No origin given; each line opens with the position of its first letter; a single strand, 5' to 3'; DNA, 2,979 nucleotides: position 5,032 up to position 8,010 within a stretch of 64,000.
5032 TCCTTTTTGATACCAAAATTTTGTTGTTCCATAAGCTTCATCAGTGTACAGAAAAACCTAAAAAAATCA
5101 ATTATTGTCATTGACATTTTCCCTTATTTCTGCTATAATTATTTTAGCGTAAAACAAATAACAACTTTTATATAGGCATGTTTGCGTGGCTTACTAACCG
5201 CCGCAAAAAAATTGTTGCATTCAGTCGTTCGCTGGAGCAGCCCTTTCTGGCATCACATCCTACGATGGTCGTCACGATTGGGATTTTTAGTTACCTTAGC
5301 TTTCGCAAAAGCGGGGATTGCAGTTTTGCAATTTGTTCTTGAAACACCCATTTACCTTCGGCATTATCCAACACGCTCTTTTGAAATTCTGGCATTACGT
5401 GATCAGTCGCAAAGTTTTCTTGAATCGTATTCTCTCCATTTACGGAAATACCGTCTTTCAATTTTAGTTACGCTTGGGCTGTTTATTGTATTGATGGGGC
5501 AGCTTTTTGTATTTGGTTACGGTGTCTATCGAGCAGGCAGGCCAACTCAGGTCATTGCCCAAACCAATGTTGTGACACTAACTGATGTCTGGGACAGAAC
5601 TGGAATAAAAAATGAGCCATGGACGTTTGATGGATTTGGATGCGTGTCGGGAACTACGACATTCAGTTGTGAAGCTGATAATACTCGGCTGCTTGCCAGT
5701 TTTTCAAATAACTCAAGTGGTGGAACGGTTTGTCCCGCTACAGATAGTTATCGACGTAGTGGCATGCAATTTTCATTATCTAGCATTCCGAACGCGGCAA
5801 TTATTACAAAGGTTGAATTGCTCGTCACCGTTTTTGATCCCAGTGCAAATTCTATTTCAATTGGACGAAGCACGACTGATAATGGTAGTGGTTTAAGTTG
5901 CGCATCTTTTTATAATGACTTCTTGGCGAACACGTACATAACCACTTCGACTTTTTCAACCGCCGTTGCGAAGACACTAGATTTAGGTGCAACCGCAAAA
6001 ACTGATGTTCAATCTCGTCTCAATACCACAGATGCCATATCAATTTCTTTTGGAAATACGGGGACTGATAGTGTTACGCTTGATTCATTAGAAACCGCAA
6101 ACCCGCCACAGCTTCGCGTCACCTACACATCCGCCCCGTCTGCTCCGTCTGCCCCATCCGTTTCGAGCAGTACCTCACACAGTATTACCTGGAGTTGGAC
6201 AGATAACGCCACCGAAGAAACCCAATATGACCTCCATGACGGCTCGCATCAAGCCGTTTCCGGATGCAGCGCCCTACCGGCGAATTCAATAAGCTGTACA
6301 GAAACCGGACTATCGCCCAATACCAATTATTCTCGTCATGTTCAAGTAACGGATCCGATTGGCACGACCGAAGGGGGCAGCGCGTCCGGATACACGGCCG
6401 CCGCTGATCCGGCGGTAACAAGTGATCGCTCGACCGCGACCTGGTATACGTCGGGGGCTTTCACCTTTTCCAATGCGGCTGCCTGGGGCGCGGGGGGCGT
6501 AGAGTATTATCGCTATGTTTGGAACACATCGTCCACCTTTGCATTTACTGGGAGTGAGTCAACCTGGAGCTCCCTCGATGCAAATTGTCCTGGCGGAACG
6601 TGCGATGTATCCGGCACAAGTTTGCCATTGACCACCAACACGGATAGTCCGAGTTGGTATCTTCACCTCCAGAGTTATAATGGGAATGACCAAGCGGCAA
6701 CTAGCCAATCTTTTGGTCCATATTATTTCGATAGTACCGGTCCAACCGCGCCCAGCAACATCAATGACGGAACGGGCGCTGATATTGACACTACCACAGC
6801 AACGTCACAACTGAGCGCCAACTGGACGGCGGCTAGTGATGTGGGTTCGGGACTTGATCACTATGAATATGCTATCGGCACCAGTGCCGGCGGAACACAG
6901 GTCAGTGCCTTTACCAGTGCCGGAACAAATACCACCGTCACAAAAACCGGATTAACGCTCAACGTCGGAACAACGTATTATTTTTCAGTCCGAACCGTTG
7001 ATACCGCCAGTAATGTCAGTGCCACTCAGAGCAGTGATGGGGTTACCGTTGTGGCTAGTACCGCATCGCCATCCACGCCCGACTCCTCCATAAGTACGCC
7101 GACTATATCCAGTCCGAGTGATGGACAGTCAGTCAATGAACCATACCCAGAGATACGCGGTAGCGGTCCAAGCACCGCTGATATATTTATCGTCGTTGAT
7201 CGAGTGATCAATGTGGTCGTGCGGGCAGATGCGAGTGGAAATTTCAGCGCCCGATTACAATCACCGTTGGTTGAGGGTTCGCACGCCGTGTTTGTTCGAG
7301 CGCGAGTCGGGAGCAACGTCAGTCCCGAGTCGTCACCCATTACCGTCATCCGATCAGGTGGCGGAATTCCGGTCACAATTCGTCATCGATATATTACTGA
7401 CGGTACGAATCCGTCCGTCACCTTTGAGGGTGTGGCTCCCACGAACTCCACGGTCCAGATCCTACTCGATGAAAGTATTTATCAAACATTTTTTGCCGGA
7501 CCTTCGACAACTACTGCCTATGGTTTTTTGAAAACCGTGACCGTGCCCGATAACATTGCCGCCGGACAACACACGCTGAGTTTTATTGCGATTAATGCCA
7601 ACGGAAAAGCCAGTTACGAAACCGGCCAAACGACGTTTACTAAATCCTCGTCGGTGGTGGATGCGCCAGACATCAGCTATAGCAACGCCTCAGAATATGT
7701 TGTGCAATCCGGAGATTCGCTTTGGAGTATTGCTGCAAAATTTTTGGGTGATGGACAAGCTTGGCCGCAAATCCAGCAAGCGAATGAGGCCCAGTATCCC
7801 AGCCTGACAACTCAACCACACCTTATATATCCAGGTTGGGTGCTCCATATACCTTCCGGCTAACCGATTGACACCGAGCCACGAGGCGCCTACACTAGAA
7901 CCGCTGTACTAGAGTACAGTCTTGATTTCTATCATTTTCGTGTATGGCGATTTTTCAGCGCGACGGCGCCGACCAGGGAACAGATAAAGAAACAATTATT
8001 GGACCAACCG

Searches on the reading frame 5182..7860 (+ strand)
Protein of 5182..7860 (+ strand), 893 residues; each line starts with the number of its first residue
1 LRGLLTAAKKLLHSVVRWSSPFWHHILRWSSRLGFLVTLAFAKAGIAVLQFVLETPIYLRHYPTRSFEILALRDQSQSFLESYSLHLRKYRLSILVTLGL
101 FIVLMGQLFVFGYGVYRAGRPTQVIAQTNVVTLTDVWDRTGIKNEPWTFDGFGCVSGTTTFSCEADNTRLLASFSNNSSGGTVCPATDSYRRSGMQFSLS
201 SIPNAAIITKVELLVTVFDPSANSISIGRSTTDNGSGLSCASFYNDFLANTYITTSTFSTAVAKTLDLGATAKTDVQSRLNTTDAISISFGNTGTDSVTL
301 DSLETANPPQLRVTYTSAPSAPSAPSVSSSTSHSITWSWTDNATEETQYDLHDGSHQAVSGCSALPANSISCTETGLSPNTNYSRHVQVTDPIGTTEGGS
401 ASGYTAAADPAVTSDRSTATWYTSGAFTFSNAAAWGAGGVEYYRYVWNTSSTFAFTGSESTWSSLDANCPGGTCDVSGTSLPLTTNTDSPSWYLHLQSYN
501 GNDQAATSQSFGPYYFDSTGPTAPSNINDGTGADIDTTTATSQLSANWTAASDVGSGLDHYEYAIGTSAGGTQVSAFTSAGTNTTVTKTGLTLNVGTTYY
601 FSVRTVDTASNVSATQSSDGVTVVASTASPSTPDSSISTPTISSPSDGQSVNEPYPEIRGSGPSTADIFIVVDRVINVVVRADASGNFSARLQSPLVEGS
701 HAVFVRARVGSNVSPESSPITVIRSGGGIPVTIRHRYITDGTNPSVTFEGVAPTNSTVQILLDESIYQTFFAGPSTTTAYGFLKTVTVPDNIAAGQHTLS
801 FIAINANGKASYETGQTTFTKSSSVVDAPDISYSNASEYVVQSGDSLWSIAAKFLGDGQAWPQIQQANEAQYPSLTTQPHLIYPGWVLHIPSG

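Call 7: search_protein_families(library=pfam, proteins=[window:5182-7860:+], max_evalue=0.0001)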
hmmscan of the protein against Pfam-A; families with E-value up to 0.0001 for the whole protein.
window:5182-7860:+ (893 aa): 2 families
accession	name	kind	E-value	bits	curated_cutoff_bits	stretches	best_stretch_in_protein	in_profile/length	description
PF01476.26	LysM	-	4.2e-08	33.4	20.9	1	839-891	1-43/43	LysM domain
PF00041.27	fn3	-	4.3e-08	33.7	25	0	320-390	1-69/84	Fibronectin type III domain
